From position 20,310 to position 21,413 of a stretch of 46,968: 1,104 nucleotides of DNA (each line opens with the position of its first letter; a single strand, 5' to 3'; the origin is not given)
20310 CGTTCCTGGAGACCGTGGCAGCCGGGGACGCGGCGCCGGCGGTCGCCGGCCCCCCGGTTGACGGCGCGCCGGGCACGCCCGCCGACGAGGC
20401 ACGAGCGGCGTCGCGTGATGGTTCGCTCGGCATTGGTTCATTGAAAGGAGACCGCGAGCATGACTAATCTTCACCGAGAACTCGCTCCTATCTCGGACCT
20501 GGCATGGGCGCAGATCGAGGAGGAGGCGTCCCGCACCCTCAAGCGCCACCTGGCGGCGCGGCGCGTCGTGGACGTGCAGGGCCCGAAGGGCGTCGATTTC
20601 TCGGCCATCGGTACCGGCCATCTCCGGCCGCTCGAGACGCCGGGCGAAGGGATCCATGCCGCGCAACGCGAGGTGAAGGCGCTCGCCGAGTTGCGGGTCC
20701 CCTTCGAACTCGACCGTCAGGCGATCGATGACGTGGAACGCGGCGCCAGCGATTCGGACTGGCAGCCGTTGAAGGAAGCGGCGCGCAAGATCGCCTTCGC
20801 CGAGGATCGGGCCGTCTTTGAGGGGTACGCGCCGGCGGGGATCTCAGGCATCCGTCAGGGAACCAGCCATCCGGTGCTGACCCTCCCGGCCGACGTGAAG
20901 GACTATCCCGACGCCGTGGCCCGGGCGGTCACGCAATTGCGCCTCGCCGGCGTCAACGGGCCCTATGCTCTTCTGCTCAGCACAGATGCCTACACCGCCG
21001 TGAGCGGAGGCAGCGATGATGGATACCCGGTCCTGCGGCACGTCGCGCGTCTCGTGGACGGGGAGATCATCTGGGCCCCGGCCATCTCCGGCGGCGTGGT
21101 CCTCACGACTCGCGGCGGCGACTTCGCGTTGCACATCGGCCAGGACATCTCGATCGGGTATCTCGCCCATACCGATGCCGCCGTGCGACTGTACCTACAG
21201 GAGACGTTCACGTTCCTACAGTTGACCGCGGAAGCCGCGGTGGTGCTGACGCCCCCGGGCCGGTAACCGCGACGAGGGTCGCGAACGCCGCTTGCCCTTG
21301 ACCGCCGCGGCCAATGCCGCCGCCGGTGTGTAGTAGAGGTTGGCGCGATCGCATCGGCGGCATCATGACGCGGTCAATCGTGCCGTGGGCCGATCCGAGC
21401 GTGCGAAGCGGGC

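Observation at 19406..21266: DyP peroxidase cargo plus family-1 encapsulin shell operon (Mtb Rv0799c/Rv0798c-like) with an intact targeting peptide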

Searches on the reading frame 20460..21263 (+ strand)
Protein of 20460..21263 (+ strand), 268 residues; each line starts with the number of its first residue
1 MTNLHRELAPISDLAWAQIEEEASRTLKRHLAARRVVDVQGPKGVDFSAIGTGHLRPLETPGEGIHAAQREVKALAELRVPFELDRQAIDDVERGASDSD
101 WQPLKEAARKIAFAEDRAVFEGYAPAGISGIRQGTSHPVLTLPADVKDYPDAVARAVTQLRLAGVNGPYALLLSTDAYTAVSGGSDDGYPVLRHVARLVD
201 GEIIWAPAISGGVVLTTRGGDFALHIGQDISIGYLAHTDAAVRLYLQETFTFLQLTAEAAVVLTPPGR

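Call 6: search_protein_families(library=pfam, proteins=[window:20460-21263:+])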
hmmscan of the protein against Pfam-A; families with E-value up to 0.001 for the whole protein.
window:20460-21263:+ (268 aa): 1 family
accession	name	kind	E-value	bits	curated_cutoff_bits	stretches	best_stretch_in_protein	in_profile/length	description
PF04454.18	Linocin_M18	-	1.1e-99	333.2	24.3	1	1-251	1-253/253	Encapsulating protein for peroxidase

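Call 7: search_protein_families(library=ncbifam, proteins=[window:20460-21263:+])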
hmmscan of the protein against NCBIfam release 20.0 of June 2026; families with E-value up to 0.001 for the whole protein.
window:20460-21263:+ (268 aa): 1 family
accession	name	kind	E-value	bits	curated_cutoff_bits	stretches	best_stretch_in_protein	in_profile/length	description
NF041155.2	encap_f1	equivalog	9.9e-107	356.2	100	1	4-263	1-261/261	family 1 encapsulin nanocompartment shell protein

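Call 9: search_solved_structures(query=window:20460-21263:+, show_alignments=2)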
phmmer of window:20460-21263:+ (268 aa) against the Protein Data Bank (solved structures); distinct sequences matched with E-value up to 0.001: 36.
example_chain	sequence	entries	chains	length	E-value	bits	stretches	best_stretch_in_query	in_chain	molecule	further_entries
8u50_A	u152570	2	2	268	1.3e-116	392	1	1-265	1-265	Klebsiella pneumoniae family 1 encapsulin shell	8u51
9e5e_A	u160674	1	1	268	7.9e-114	382.9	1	1-266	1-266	Bacteriocin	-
9i8d_A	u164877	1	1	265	6.9e-106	356.9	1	1-264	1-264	Encapsulin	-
6i9g_A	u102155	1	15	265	6.5e-104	350.4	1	1-265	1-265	Linocin-M18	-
9fn9_A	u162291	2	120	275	1.2e-103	349.6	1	1-265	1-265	29 kDa antigen Cfp29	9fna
7boj_A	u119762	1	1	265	2e-103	348.9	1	1-265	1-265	29 kDa antigen Cfp29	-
7phm_Z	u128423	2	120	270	3.9e-101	341.3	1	1-264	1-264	29 kDa antigen CFP29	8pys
9bkx_A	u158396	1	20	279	4e-101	341.3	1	1-264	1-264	Type 1 encapsulin shell protein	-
7p1t_A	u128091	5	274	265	4.3e-101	341.2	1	1-264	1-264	29 kDa antigen, Cfp29 | Type 1 encapsulin shell protein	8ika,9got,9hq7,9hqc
7bcv_A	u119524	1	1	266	1.5e-91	309.9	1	2-263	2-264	Linocin-M18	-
9ry4_A0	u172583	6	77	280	9.6e-70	238.5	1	1-263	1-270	Type 1 encapsulin shell protein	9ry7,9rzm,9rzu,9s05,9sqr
8dn9_A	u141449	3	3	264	7.1e-68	232.3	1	1-263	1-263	29 kDa antigen cfp29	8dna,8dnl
7odw_A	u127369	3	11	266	8.9e-67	228.7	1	4-263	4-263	Linocin_M18 bacteriocin protein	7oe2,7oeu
7k5w_A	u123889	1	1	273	5.7e-44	154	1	4-264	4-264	Maritimacin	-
3dkt_A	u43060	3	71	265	8.5e-44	153.4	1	4-263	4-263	Maritimacin | Type 1 encapsulin shell protein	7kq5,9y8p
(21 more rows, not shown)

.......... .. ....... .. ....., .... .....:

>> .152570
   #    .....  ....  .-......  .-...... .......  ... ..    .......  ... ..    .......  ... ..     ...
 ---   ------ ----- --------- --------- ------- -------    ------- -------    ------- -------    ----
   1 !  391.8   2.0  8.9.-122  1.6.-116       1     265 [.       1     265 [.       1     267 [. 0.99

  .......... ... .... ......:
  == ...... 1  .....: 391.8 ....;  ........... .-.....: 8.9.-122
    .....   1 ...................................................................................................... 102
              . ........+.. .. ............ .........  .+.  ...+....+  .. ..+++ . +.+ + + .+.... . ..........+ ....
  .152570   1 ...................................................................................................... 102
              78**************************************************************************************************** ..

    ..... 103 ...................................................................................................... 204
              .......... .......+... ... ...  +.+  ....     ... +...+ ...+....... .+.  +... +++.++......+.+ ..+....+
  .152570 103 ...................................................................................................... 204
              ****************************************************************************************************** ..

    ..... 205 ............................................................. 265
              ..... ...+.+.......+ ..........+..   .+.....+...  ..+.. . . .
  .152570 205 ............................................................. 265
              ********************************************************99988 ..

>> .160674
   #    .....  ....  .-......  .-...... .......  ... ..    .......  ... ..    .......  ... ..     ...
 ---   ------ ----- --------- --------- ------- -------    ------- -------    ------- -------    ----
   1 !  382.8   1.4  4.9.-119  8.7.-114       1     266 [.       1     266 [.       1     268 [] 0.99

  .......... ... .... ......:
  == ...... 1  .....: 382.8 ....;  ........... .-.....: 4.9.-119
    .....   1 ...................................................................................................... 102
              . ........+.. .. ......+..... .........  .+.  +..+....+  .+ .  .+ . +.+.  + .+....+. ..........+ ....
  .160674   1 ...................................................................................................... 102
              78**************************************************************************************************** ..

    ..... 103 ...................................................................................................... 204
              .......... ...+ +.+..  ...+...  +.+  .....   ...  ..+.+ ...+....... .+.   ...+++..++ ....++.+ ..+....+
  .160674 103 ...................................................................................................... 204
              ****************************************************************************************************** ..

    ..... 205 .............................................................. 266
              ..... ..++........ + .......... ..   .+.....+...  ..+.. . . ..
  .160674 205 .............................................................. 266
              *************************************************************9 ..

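Call 10: find_encoding_contigs(protein=window:20460-21263:+, flank=10000, max_places=6)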
Protein window:20460-21263:+ (268 aa): 24 contigs read that carry it; 6 places shown.
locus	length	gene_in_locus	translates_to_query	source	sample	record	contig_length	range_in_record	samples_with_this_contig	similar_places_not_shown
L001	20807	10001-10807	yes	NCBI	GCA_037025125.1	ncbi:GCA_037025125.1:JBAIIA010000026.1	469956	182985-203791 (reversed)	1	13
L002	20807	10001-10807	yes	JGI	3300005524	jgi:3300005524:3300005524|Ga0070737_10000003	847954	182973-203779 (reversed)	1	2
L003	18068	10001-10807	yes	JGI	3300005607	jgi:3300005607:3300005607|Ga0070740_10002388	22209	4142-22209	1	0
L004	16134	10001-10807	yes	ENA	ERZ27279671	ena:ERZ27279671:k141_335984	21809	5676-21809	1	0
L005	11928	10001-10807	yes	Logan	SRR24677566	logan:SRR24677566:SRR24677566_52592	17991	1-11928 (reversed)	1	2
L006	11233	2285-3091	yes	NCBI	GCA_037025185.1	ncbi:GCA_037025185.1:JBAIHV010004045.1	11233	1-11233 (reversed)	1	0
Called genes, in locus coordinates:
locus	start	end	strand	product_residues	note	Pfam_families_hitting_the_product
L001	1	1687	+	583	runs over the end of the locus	PF03460:NIR_SIR_ferr, PF01077:NIR_SIR, PF03460:NIR_SIR_ferr, PF01077:NIR_SIR (weak)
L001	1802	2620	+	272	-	PF01170:UPF0020, PF13489:Methyltransf_23, PF06325:PrmA, PF01209:Ubie_methyltran, PF13649:Methyltransf_25, PF13847:Methyltransf_31, PF08241:Methyltransf_11, PF08242:Methyltransf_12, +2 more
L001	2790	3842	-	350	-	PF01073:3Beta_HSD, PF01370:Epimerase, PF02719:Polysacc_synt_2 (weak), PF04321:RmlD_sub_bind, PF05368:NmrA, PF13460:NAD_binding_10, PF16363:GDP_Man_Dehyd, PF07993:NAD_binding_4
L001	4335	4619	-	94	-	PF01192:RNA_pol_Rpb6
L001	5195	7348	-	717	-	PF14742:GDE_N_bis, PF22422:MGH1-like_GH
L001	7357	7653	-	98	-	-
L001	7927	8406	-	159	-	PF00403:HMA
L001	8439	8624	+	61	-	-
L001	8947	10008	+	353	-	PF04261:Dyp_perox_N, PF20628:Dyp_perox_C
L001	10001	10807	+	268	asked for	PF04454:Linocin_M18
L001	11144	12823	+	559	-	PF00501:AMP-binding, PF13193:AMP-binding_C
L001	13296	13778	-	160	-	PF00313:CSD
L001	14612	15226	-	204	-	-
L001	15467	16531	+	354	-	PF11258:DUF3048, PF17479:DUF3048_C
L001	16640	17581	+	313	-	PF19300:BPD_transp_1_N, PF00528:BPD_transp_1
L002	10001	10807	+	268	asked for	PF04454:Linocin_M18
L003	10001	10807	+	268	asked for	PF04454:Linocin_M18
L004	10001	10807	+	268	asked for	PF04454:Linocin_M18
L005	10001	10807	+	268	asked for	PF04454:Linocin_M18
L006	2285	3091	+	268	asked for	PF04454:Linocin_M18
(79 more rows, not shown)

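Call 14: find_related_loci(query=window:20460-21263:+, collection=genome_contigs, flank=6000)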
Query window:20460-21263:+ (268 aa) in genome_contigs; peptide patterns used: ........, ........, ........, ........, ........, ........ (x = any residue, [..] = any of these).
600 stretches matched a pattern (row limit reached: there are more); 573 encode a relative of the query (tblastn E <= 1e-3); the best 80 are kept; 80 distinct loci.
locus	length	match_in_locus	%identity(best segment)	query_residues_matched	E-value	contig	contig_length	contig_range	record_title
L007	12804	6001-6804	81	1-268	1e-144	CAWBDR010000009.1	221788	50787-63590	MAG: uncultured Acidobacteriaceae bacterium isolate MFD09603.bin.1.116 genome assembly, contig: contig_3271, whole genom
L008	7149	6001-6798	82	1-266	9e-145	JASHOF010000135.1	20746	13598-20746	MAG: Acetobacteraceae bacterium isolate JOPF016 JOPF_N10C_contig_150922, whole genome shotgun sequence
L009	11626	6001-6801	80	1-267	5e-145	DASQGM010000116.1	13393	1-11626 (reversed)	MAG TPA_asm: bacterium isolate SMAG_U11806 k141_375656, whole genome shotgun sequence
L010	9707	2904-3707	80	1-268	6e-143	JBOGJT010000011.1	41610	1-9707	MAG: Terriglobia bacterium isolate TC-S_metawrap_bin.63 k127_1263543, whole genome shotgun sequence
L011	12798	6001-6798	80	1-266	7e-143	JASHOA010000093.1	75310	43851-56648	MAG: Acetobacteraceae bacterium isolate JOPF011 JOPF_A073_contig_91331, whole genome shotgun sequence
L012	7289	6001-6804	80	1-268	2e-142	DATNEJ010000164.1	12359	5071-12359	MAG TPA_asm: Acetobacteraceae bacterium isolate SMAG_U11265 k141_629988, whole genome shotgun sequence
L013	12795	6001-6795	79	1-265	1e-140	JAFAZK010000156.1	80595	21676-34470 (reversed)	MAG: Verrucomicrobiota bacterium isolate CP_BM_RX_R9_3 BM_RX_R9_k147_582761, whole genome shotgun sequence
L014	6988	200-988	79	1-263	5e-140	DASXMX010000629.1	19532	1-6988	MAG TPA_asm: Tepidisphaeraceae bacterium isolate SMAG_U5339 k141_3470243, whole genome shotgun sequence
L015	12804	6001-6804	76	1-268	3e-139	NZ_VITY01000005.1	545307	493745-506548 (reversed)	Bradyrhizobium macuxiense strain BR 10355 Ga0314222_105, whole genome shotgun sequence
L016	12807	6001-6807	78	1-268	2e-139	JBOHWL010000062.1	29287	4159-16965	MAG: Candidatus Binataceae bacterium isolate TC-S_metabat2.bin.194 k127_1940984, whole genome shotgun sequence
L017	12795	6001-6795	77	1-265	4e-139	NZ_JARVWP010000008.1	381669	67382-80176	Bradyrhizobium sp. CER78 8, whole genome shotgun sequence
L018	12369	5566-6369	75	1-268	2e-138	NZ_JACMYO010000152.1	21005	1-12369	Bradyrhizobium oropedii strain Pear76 Contigs_152, whole genome shotgun sequence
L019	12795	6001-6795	77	1-265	2e-137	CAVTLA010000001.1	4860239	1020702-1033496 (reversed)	MAG: uncultured Alphaproteobacteria bacterium isolate MFD06714.bin.1.37 genome assembly, contig: contig_15751, whole gen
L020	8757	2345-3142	77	1-266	1e-137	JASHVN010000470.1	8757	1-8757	MAG: Xanthobacteraceae bacterium isolate JOPF206 JOPF_AWAY_contig_875697, whole genome shotgun sequence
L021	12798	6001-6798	77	1-266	1e-137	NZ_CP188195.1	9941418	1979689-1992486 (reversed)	Bradyrhizobium genosp. P strain BDV5111 chromosome, complete genome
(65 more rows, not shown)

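Call 48: list_cluster_members(proteins=[window:20460-21263:+, window:19406-20464:+])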
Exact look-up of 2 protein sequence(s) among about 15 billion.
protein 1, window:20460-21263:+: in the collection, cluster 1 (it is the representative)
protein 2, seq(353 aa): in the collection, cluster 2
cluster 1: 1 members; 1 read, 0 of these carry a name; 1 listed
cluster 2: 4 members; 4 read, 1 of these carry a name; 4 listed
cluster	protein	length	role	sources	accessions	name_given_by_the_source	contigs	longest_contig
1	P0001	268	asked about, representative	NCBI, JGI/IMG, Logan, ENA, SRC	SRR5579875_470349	-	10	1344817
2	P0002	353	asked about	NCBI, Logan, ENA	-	-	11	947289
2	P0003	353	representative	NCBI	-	-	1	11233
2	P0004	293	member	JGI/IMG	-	putative iron-dependent peroxidase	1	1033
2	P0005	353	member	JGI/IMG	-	-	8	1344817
